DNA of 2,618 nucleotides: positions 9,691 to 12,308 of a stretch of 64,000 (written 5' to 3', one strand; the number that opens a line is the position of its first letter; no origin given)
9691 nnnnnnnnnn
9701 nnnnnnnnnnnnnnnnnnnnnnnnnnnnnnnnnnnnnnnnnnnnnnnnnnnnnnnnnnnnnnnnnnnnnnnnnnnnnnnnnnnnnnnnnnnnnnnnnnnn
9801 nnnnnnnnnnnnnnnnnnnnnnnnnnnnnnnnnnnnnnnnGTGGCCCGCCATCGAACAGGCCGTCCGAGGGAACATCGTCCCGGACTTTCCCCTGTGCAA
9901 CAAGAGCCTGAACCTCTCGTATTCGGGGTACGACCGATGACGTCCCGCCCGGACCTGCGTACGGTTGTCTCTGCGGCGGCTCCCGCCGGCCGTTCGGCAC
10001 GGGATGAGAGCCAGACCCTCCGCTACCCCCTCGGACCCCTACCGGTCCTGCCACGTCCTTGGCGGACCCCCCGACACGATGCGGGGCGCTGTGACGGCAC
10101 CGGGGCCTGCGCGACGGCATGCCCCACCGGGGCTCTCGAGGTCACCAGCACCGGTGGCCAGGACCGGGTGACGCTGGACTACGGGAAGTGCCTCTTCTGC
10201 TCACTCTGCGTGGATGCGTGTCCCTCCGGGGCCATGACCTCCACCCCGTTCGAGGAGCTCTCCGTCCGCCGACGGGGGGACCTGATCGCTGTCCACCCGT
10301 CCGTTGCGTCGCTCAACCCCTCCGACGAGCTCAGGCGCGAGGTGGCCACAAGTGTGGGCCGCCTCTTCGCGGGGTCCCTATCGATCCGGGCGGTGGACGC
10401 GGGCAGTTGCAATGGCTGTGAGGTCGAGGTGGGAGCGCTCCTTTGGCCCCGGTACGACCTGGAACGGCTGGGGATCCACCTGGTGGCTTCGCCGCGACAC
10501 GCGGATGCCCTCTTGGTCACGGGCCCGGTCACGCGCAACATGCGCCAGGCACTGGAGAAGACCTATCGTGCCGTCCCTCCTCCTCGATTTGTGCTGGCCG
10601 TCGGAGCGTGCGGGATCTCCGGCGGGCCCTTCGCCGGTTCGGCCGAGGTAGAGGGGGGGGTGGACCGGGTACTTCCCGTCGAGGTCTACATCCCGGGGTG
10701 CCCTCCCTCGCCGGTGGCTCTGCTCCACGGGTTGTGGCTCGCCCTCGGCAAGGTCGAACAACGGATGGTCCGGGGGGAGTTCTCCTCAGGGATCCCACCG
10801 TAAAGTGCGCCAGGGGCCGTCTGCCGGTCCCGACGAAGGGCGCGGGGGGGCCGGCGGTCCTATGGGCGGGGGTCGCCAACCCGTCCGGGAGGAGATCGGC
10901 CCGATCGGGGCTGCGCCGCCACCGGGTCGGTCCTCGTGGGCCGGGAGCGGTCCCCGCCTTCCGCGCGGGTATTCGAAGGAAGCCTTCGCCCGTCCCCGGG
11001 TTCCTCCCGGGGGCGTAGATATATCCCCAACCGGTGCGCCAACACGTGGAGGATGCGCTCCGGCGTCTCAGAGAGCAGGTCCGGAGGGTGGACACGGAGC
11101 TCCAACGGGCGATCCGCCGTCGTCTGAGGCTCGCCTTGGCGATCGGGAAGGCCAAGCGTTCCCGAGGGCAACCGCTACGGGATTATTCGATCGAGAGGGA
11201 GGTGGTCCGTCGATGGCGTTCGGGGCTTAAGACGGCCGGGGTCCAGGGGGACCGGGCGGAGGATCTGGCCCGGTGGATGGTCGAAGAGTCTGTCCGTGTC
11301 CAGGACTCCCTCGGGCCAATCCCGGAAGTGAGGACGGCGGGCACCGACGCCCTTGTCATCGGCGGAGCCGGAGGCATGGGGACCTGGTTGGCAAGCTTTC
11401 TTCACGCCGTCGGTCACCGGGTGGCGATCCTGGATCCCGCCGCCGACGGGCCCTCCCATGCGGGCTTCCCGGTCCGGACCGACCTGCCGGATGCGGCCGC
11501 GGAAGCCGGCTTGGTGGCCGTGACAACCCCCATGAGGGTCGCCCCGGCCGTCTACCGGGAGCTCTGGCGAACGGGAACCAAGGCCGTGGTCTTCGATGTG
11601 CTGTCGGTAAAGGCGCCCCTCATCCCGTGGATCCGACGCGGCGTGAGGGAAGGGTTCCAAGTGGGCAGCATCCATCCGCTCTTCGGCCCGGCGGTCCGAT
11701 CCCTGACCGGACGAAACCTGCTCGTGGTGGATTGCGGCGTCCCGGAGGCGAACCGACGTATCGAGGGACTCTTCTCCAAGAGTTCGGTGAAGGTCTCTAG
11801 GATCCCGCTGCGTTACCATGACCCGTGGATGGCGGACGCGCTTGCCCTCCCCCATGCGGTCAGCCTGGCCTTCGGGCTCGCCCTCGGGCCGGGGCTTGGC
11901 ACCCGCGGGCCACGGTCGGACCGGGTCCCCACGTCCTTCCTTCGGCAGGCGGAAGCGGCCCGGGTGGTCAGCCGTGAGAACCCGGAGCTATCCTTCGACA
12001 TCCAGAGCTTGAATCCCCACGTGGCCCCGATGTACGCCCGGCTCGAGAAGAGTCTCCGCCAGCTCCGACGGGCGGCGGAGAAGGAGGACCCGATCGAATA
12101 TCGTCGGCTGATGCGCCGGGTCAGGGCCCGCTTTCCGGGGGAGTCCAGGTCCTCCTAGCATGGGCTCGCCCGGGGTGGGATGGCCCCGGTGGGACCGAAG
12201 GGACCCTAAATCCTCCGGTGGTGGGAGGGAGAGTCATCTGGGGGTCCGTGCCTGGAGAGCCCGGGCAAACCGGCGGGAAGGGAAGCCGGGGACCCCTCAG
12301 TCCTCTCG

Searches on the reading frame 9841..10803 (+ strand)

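Call 42: search_protein_families(library=pfam, proteins=[window:9841-10803:+], max_evalue=0.0001)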
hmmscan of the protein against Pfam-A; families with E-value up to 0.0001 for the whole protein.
window:9841-10803:+ (320 aa): 10 families
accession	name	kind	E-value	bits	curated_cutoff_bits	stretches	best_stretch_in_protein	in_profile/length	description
PF01058.29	Oxidored_q6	-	7.5e-29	100.5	27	1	190-298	1-125/128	NADH ubiquinone oxidoreductase, 20 Kd subunit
PF00037.32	Fer4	-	2e-11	43.6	21.1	1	111-132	2-23/24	4Fe-4S binding domain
PF12838.12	Fer4_7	-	2.3e-11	44.4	27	1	83-131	1-52/52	4Fe-4S dicluster domain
PF12837.12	Fer4_6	-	4.8e-09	36.2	25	1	77-99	2-24/24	4Fe-4S binding domain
PF13237.11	Fer4_10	-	3.7e-08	33.6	25.5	1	77-128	2-53/53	4Fe-4S dicluster domain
PF13484.11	Fer4_16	-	4e-07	31.2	30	0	116-141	1-25/66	4Fe-4S double cluster binding domain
PF13187.11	Fer4_9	-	4.6e-07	30.2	27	1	83-132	1-52/52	4Fe-4S dicluster domain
PF12797.12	Fer4_2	-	1.1e-05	25.5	24.5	0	109-129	2-22/22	4Fe-4S binding domain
PF14697.11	Fer4_21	-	4e-05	24.1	35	1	83-131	7-56/59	4Fe-4S dicluster domain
PF13183.11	Fer4_8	-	7.5e-05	23.6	27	0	77-97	47-67/68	4Fe-4S dicluster domain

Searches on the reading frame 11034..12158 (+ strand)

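Call 42: search_protein_families(library=pfam, proteins=[window:11034-12158:+], max_evalue=0.0001)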
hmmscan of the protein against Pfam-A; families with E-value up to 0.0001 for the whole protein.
window:11034-12158:+ (374 aa): 3 families
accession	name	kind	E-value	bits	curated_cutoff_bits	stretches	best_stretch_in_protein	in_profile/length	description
PF01817.26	CM_2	-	1.2e-12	48.3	27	1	12-90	1-79/80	Chorismate mutase type II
PF02153.23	PDH_N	-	2e-05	24.6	26.5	1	148-220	37-108/154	Prephenate dehydrogenase, nucleotide-binding domain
PF20463.3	PDH_C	-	5e-05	24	22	0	262-361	5-101/102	Prephenate dehydrogenase, dimerization domain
